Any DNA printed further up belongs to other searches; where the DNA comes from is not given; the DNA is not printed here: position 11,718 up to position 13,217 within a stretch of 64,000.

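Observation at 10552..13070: Nucleobase permease translationally coupled (ATGATGA) to an SPL-family radical SAM enzyme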

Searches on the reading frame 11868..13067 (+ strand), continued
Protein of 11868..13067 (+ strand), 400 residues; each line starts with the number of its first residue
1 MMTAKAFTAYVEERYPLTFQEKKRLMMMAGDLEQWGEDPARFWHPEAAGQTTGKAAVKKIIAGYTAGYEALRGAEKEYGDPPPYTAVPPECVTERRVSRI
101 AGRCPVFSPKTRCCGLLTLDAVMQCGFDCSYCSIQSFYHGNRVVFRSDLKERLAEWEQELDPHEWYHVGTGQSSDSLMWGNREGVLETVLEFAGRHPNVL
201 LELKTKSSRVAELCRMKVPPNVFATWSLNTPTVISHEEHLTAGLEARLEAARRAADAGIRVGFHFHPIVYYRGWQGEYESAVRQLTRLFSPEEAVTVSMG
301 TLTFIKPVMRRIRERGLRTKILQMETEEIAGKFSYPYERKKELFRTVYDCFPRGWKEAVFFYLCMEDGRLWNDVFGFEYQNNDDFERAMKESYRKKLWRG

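Call 22: search_solved_structures(query=window:11868-13067:+, max_evalue=0.01, show_alignments=2)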
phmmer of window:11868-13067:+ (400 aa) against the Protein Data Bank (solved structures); distinct sequences matched with E-value up to 0.01: 5.
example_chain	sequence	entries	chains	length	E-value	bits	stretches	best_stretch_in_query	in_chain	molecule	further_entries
4fhg_A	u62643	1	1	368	1.8e-11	46.5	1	124-343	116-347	Spore photoproduct lyase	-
4fhe_A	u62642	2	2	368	2.4e-11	46.1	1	125-343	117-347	Spore photoproduct lyase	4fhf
4rh0_A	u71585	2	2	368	2.5e-11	46.1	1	125-343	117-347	Spore photoproduct lyase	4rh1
4k9r_A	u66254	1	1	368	4e-11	45.4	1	125-343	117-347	Spore photoproduct lyase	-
4fhc_A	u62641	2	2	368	4e-11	45.4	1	125-343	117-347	Spore photoproduct lyase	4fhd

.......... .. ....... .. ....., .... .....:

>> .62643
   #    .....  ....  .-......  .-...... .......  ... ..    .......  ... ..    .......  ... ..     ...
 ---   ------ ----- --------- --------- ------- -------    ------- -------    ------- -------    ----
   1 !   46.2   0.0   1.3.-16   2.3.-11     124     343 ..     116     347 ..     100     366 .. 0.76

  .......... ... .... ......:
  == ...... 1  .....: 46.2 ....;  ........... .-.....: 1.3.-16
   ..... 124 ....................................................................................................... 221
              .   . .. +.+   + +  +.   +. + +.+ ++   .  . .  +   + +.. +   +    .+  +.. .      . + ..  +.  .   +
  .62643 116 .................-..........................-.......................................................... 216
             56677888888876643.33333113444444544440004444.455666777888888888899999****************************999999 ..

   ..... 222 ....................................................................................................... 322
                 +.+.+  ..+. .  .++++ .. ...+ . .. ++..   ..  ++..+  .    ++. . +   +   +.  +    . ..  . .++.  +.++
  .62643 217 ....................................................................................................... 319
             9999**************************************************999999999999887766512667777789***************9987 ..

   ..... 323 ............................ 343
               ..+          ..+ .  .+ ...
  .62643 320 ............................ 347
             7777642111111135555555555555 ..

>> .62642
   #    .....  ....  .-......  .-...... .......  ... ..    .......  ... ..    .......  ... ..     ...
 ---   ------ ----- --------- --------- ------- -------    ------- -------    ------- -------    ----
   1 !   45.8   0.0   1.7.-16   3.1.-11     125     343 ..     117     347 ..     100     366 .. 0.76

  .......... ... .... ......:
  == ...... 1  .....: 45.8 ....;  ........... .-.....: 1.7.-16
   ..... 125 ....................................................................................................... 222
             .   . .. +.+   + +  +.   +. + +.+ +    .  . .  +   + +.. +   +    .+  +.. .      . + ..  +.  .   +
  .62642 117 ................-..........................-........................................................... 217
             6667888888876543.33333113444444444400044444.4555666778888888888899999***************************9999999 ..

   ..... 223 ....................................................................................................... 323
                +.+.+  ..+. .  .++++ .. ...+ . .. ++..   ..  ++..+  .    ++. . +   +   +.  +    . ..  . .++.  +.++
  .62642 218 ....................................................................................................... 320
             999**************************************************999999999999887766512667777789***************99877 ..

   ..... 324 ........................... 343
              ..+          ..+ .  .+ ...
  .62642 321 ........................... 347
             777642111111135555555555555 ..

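Call 23: find_related_loci(query=A1, collection=metagenome_contigs, flank=8000)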
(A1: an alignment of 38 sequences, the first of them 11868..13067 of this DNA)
Query A1 (400 aa) in metagenome_contigs; peptide patterns used: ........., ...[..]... (x = any residue, [..] = any of these).
600 stretches matched a pattern (row limit reached: there are more); 501 encode a relative of the query (tblastn E <= 1e-3); the best 80 are kept; 80 distinct loci.
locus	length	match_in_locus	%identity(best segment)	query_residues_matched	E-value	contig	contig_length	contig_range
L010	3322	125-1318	55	2-397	6e-151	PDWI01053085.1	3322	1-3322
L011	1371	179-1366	50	5-399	1e-143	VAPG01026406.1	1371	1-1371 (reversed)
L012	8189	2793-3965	51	11-397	7e-131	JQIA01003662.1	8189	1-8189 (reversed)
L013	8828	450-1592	55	17-397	2e-130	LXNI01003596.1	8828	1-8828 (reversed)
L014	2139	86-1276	48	5-400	4e-138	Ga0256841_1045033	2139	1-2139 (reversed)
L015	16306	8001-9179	53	11-399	5e-129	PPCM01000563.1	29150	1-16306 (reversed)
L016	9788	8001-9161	52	15-397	1e-128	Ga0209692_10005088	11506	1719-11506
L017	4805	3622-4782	52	15-397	5e-130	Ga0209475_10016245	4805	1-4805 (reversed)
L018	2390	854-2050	52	5-399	1e-135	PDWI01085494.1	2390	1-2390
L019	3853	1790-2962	51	5-396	5e-131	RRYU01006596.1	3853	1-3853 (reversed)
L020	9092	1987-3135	52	14-393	2e-127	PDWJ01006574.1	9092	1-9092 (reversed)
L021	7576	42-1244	51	5-397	2e-127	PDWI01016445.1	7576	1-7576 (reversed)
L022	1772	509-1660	52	15-397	8e-137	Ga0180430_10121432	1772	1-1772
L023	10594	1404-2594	49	4-399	4e-126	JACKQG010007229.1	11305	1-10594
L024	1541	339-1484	49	17-397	3e-136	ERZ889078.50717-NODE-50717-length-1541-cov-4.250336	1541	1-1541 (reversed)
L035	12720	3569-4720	49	15-397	1e-123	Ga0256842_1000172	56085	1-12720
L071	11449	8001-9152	47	5-393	7e-119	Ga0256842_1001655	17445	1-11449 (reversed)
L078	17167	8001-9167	46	4-397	3e-118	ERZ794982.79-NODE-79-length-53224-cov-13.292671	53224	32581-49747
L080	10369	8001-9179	47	4-396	3e-118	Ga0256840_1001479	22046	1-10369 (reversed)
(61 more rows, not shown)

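Call 34: predict_structure(alignment_id=A1)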
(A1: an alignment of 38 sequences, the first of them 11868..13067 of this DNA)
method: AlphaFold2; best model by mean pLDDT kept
length: 400 residues; sequences in the alignment: 38
mean_pLDDT: 89.8   pTM: 0.89
mean pLDDT of the five models: 89.8, 89.5, 88.7, 88.0, 87.1
residues with pLDDT >= 90: 260; 70-90: 119; 50-70: 18; < 50: 3
segments of 3 or more residues with pLDDT < 50: 135-137
pLDDT, mean of each block of 10 residues (from residue 1): 92 95 95 94 95 94 96 90 80 88 82 84 75 56 86 95 93 60 89 97 91 95 95 90 95 97 94 97 98 97 85 85 87 90 97 98 89 94 94 89
secondary structure, 60 per line:
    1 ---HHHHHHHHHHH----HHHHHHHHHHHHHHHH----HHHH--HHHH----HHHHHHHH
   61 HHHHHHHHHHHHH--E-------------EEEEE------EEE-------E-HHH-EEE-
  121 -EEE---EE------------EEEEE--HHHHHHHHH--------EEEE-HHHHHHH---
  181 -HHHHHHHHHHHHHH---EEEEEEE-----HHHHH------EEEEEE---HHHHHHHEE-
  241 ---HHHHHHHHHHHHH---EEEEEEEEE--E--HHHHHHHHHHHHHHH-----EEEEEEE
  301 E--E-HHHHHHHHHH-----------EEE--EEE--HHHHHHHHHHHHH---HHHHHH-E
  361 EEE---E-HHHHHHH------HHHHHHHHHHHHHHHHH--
elements in order: H4-14 H19-34 H39-42 H45-48 H53-73 E90-94 E101-103 E117-119 E122-124 E142-146 H149-157 E166-169 H171-177 H182-195 E199-205 H211-215 E222-227 H231-237 H244-256 E260-268 H274-288 E294-301 H306-315 E327-329 E332-334 H337-349 H353-358 E360-363 H369-375 H382-398

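Call 41: fold_search(model_id=the predicted structure, library=pdb)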
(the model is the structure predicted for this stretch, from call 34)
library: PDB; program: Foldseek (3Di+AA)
matches with E <= 10: 1381; with E <= 0.001: 39
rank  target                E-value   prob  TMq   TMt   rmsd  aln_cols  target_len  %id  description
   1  4fhe                  7.4e-14  1.00  0.55  0.64   4.0       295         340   22  Spore photoproduct lyase C140A mutant (released 2012-07-18)
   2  4rh0                  8.3e-14  1.00  0.55  0.64   4.0       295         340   22  Spore photoproduct lyase C140A/S76C mutant with bound AdoMet (released 2014-10-22)
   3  4fhg                  8.3e-14  1.00  0.55  0.64   4.1       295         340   22  Spore photoproduct lyase C140S mutant (released 2012-07-18)
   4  4k9r                  1.8e-13  1.00  0.56  0.65   4.0       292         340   22  Spore photoproduct lyase Y98F mutant (released 2013-05-08)
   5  4fhc                  2.1e-13  1.00  0.56  0.65   3.9       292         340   22  Spore photoproduct lyase (released 2012-07-18)
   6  4fhf                  2.2e-13  1.00  0.54  0.63   4.0       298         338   22  Spore photoproduct lyase C140A mutant with dinucleoside spore photoproduct (released 2012-07-18)
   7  9c19_A                2.0e-05  1.00  0.41  0.52   6.1       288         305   13  Structure of human LIAS (released 2025-07-09)
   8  8v0j_B                3.0e-05  1.00  0.40  0.51   6.5       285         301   12  Structure of the complex between Human LIAS and H-protein in the presence of s-adenosyl-l-methionine (released 2025-08-20)
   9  8ugo_A                3.3e-05  1.00  0.40  0.52   6.4       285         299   12  Structure of the complex between Human LIAS and H-protein in the presence of 5'-deoxyadenosine (released 2025-07-09)
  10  8tsk_A                4.4e-05  1.00  0.42  0.56   6.1       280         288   11  Structure of human LIAS in the presence of 5'-deoxyadenosine and octanoyl-modified peptide (released 2025-06-11)
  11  5v1s_A                5.0e-05  1.00  0.39  0.37  21.2       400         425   12  Crystal structure of Streptococcus suis SuiB bound to S-adenosylmethionine (released 2017-08-30)
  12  9c19_B                5.9e-05  1.00  0.40  0.51   6.4       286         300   12  Structure of human LIAS (released 2025-07-09)
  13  2a5h_B                7.1e-05  1.00  0.40  0.39   4.4       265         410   13  2.1 Angstrom X-ray crystal structure of lysine-2,3-aminomutase from Clostridium subterminale SB4, with Michaelis analo (released 2005-10-04)
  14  5exj                  1.0e-04  1.00  0.42  0.57   5.4       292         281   14  Crystal structure of M. tuberculosis lipoyl synthase at 1.64 A resolution (released 2016-08-10)
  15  5v1q_A                1.0e-04  1.00  0.38  0.36  21.6       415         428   12  Crystal structure of Streptococcus suis SuiB (released 2017-08-30)
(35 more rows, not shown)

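Call 49: search_solved_structures(query=A1, max_evalue=0.001, show_alignments=1)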
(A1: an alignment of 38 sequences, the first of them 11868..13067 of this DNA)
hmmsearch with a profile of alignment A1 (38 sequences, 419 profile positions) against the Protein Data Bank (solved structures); distinct sequences matched with E-value up to 0.001: 5.
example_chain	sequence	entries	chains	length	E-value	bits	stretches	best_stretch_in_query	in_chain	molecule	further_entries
4fhg_A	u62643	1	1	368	1.7e-14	56.6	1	142-336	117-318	Spore photoproduct lyase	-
4rh0_A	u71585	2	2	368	2e-14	56.4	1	144-336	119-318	Spore photoproduct lyase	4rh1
4fhe_A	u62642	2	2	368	2.1e-14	56.3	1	179-336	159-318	Spore photoproduct lyase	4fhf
4fhc_A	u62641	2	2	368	2.6e-14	56.1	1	185-336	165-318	Spore photoproduct lyase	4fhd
4k9r_A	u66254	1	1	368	2.9e-14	55.9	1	196-336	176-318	Spore photoproduct lyase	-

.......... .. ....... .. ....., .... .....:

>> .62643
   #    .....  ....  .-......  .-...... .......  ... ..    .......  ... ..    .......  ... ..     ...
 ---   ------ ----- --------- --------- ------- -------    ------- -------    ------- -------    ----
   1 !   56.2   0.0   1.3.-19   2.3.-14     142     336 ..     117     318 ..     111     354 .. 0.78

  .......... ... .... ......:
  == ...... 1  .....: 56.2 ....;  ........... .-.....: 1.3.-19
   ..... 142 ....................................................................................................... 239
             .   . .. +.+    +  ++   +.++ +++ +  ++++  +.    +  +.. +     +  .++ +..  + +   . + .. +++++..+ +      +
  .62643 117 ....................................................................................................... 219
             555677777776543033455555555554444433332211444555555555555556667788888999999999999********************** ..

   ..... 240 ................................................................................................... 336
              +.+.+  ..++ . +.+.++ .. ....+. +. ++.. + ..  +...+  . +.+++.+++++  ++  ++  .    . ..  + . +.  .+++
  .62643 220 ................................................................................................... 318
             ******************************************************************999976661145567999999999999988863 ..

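Call 56: search_protein_families(library=pfam, alignment_id=A3, max_evalue=0.00001)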
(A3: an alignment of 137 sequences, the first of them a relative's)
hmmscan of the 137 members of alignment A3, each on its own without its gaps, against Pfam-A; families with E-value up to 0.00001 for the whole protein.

A. member 1, L008:3874-5829:+ (652 aa): 3 families
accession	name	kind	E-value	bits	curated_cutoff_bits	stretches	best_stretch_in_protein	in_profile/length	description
PF00990.26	GGDEF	-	4.8e-45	153.7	23.8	1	490-648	1-161/161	Diguanylate cyclase, GGDEF domain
PF05228.19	CHASE4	-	1.4e-31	109.9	26.2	1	53-211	2-139/140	CHASE4 domain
PF13426.13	PAS_9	-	2.4e-06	28.2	27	0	382-477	13-102/103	PAS domain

B. families by the number of members that match (of 137 scanned): 164 families (the first 25 are shown)
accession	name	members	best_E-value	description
PF05940.17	NnrS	7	3.7e-62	NnrS protein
PF00990.26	GGDEF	6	4.8e-45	Diguanylate cyclase, GGDEF domain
PF00011.27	HSP20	6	9.7e-24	Hsp20/alpha crystallin family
PF00106.31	adh_short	5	4.9e-41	short chain dehydrogenase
PF13561.12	adh_short_C2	5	8.5e-24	Enoyl-(Acyl carrier protein) reductase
PF01066.26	CDP-OH_P_transf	5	9.2e-23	CDP-alcohol phosphatidyltransferase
PF25173.1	Beta-prop_WDR3_1st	4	4.8e-34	WDR3 first beta-propeller domain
PF00400.38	WD40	4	1.4e-32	WD domain, G-beta repeat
PF25174.1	Beta-prop_THOC3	4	4.2e-30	THOC3 beta-propeller domain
PF24814.1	WD40_Prp19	4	7.5e-29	Prp19 WD40 domain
PF23414.1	Beta-prop_EML_2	4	1.2e-25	Echinoderm microtubule-associated protein second beta-propeller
PF24817.1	WD40_WDHD1_1st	4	7.2e-24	WDHD1 first WD40 domain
PF24807.1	WD40_CDC20-Fz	4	7.5e-24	CDC20/Fizzy WD40 domain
PF25172.1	Beta-prop_WDR3_2nd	4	1.4e-20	WDR3 second beta-propeller domain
PF24796.1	WDR55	4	1.8e-20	WDR55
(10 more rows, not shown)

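Call 61: search_protein_families(library=padloc, proteins=[window:11868-13067:+], max_evalue=0.01)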
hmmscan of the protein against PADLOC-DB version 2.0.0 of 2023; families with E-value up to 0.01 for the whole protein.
window:11868-13067:+ (400 aa): 0 families

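Call 70: search_protein_representatives(protein=window:11868-13067:+)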
Query: 400 residues. Proteins with E-value up to 0.001 (for the whole library): 1574; up to 1e-10: 895; up to 1e-30: 278. The best 150 are listed.
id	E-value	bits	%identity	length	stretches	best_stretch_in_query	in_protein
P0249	1.1e-118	412.9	51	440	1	5-397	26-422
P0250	1.1e-118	412.8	51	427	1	3-397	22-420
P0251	1.0e-116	406.4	51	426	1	17-397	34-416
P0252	6.0e-115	400.6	49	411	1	11-397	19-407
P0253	7.5e-113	393.6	54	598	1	16-397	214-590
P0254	1.0e-110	386.6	54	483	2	94-397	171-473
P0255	1.2e-110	386.3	50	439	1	46-397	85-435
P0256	1.6e-109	382.7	51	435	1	4-388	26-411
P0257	3.2e-108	378.4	48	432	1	5-397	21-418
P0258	2.0e-107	375.7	47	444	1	7-399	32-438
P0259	3.6e-105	368.3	49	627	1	16-397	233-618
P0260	4.3e-105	368.1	48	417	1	13-396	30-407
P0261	4.4e-105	368.1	51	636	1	17-397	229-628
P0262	2.1e-104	365.8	50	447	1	11-395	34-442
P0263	4.5e-103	361.4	51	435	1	14-389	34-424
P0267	2.7e-101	355.6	52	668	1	70-397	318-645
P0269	8.9e-100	350.6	46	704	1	9-392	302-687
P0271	1.7e-96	339.8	46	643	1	68-397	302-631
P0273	3.3e-96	338.8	52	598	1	99-396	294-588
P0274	9.6e-96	337.3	50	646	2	101-396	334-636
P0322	4.9e-46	173.6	32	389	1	99-386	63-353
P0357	1.2e-39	152.5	35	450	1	104-376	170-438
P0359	1.7e-39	152.0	35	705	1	103-376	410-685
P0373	6.5e-39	150.1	34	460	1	103-373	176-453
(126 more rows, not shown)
